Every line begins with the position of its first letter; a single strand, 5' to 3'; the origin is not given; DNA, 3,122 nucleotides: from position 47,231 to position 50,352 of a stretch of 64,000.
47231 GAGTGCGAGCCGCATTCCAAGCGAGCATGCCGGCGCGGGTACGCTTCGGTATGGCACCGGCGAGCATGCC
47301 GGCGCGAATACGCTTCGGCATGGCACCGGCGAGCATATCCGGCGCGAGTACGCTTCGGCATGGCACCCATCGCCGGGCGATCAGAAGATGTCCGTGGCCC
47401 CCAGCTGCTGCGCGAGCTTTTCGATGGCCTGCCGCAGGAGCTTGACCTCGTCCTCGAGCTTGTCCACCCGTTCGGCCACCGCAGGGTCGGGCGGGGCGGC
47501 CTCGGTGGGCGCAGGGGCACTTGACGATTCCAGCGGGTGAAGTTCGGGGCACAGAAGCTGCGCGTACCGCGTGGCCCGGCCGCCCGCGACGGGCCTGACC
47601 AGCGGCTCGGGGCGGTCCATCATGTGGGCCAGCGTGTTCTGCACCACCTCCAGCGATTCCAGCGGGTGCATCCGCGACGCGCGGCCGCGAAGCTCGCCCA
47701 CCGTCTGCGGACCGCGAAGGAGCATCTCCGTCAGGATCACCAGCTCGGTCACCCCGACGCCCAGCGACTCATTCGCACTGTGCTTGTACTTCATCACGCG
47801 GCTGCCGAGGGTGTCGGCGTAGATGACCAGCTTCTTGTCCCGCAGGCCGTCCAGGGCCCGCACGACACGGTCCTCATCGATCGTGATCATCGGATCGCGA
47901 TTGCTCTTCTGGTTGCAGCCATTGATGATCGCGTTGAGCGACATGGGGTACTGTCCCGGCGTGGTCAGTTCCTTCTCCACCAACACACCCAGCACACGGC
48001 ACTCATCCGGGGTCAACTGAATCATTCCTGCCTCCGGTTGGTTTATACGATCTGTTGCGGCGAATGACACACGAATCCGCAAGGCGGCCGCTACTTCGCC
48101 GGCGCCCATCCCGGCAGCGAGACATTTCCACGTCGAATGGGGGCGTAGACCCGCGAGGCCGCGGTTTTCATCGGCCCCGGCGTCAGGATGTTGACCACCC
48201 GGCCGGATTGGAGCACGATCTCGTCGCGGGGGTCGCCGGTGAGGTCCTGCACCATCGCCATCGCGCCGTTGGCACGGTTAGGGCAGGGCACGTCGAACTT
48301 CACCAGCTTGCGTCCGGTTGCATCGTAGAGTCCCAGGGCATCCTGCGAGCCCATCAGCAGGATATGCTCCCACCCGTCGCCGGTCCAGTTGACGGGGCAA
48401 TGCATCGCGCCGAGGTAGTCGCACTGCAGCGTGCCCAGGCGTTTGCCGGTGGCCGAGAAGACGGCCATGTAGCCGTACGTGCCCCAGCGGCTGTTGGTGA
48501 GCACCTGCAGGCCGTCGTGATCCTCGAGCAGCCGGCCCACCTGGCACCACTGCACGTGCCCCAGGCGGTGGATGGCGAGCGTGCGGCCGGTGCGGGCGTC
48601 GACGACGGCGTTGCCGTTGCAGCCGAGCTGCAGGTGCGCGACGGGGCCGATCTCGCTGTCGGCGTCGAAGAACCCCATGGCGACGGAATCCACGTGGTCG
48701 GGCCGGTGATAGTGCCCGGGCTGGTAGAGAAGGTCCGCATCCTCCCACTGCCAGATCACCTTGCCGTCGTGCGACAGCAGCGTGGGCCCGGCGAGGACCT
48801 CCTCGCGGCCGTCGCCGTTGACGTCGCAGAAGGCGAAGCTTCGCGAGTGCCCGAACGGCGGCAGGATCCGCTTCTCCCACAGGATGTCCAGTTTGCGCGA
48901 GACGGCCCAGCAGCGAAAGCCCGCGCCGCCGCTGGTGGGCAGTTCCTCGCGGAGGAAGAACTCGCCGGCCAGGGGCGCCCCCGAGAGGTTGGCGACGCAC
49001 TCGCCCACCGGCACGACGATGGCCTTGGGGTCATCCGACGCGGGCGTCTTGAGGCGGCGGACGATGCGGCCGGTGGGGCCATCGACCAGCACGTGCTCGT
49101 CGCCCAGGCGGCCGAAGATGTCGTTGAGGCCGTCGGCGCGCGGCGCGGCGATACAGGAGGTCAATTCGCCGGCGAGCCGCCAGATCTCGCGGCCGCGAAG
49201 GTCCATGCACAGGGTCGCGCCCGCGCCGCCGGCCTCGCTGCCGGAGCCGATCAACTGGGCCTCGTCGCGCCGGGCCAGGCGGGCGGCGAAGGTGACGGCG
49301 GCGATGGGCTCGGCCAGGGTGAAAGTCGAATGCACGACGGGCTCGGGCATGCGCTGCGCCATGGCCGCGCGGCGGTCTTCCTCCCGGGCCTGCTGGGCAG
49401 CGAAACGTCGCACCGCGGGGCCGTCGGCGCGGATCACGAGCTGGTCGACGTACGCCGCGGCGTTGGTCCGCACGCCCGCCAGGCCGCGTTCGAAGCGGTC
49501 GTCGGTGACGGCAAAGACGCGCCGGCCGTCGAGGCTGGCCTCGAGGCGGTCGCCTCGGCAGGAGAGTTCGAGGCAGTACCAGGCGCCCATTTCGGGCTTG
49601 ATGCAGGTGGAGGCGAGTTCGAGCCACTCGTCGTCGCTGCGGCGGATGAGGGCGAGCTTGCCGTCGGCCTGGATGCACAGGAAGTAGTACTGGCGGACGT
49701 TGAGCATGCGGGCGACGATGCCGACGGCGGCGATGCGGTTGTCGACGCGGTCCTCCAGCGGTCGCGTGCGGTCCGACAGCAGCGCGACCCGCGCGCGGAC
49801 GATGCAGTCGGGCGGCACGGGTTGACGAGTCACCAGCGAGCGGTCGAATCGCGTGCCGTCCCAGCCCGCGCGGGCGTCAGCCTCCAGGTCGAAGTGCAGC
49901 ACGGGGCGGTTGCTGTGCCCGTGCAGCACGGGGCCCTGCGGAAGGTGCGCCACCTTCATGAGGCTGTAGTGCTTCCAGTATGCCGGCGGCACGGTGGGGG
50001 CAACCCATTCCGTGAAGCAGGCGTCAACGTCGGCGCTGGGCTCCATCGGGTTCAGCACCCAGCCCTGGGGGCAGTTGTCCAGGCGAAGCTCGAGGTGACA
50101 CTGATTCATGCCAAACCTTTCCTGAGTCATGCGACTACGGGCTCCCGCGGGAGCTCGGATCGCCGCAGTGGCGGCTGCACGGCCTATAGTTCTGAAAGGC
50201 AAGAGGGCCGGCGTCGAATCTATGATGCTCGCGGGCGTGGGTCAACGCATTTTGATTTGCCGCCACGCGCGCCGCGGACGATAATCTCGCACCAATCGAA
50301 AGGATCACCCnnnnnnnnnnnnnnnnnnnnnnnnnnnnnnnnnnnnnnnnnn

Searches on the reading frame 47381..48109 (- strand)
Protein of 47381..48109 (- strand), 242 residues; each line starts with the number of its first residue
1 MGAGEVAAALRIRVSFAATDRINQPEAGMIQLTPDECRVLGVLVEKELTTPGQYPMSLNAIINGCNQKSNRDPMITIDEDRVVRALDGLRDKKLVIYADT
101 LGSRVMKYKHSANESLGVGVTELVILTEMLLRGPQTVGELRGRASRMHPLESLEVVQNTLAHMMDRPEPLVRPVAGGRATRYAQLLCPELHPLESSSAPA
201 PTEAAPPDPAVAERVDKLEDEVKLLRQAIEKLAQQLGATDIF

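Call 3: search_protein_families(library=pfam, proteins=[window:47381-48109:-], max_evalue=0.01)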
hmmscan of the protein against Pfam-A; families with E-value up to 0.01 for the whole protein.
window:47381-48109:- (242 aa): 1 family
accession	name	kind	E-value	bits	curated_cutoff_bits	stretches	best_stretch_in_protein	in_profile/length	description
PF04337.18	DUF480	-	2.2e-52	177.5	25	1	32-173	1-142/149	Protein of unknown function, DUF480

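Call 4: search_protein_families(library=ncbifam, proteins=[window:47381-48109:-], max_evalue=0.01)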
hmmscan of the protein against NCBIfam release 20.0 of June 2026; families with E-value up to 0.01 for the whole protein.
window:47381-48109:- (242 aa): 1 family
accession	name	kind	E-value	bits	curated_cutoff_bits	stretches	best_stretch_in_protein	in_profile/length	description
NF008413.0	PRK11239.1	equivalog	7.8e-43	146.8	321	1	31-237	4-214/215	hypothetical protein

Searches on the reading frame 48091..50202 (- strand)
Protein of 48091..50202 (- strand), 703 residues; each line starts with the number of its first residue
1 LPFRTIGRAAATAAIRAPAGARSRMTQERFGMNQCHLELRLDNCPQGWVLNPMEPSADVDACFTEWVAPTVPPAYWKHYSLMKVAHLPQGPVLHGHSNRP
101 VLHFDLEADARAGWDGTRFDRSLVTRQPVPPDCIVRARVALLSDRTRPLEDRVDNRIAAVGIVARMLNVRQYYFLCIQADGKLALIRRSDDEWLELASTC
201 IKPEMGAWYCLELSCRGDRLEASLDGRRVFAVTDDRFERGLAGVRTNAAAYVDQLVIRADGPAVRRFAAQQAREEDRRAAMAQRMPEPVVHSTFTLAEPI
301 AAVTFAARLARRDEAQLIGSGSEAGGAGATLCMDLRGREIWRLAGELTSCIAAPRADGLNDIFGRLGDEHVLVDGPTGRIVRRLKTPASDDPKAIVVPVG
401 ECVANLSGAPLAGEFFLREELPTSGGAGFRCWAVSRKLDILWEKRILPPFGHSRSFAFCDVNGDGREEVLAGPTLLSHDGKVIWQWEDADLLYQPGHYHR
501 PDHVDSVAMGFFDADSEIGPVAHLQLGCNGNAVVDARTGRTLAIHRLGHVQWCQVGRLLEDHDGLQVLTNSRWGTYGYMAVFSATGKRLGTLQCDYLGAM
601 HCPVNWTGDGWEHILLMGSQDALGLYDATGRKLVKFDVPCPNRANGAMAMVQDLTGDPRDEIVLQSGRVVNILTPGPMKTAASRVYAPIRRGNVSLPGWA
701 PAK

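Call 3: search_protein_families(library=pfam, proteins=[window:48091-50202:-], max_evalue=0.01)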
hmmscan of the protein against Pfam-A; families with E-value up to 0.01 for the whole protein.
window:48091-50202:- (703 aa): 3 families
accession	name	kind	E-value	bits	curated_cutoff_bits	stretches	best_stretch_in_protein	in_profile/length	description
PF21348.3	RGL11_C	-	5.9e-06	25.8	27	1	455-666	237-431/490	Rhamnogalacturonan lyase family 11, C-terminal domain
PF13517.12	FG-GAP_3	-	0.0035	18.3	26.9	0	445-470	35-60/61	FG-GAP-like repeat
PF21708.4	Glyco_hydro_59_C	-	0.004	17.6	27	0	174-248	87-161/175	Galactocerebrosidase, C-terminal lectin domain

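Call 4: search_protein_families(library=ncbifam, proteins=[window:48091-50202:-], max_evalue=0.01)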
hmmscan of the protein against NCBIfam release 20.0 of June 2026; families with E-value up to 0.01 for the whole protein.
window:48091-50202:- (703 aa): 0 families
